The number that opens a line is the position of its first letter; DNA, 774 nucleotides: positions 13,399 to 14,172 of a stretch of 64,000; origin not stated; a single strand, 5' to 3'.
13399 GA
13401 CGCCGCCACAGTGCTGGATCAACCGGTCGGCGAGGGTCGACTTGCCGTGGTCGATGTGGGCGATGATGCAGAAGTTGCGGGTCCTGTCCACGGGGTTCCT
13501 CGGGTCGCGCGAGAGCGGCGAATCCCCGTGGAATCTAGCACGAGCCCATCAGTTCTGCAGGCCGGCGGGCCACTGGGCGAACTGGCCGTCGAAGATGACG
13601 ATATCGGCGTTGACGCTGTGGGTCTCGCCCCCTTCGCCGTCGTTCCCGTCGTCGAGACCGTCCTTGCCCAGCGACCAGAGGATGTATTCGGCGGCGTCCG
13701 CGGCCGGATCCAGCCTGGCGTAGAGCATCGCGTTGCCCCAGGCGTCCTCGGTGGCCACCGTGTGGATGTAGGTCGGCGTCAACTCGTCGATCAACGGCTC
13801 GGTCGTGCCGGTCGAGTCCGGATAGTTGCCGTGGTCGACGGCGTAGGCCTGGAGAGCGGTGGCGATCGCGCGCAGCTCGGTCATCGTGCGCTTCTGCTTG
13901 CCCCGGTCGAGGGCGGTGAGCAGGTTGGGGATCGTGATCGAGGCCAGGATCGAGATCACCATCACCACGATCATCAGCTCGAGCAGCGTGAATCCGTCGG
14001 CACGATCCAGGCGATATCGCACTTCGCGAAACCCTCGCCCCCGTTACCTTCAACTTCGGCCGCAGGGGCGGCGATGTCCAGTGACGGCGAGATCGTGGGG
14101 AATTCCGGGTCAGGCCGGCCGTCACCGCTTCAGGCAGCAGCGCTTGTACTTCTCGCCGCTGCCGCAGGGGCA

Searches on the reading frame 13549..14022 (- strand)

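Call 26: search_protein_families(library=pfam, proteins=[window:13549-14022:-], max_evalue=0.00001)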
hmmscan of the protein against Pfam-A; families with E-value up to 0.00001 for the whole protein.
window:13549-14022:- (157 aa): 2 families
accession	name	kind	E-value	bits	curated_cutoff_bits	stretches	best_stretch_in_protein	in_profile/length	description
PF08334.16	T2SSG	-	4.9e-12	46.3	21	1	33-128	1-100/108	Type II secretion system (T2SS), protein G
PF07963.17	N_methyl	-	6.5e-07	29.1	21.2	1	9-30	5-26/27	Prokaryotic N-terminal methylation motif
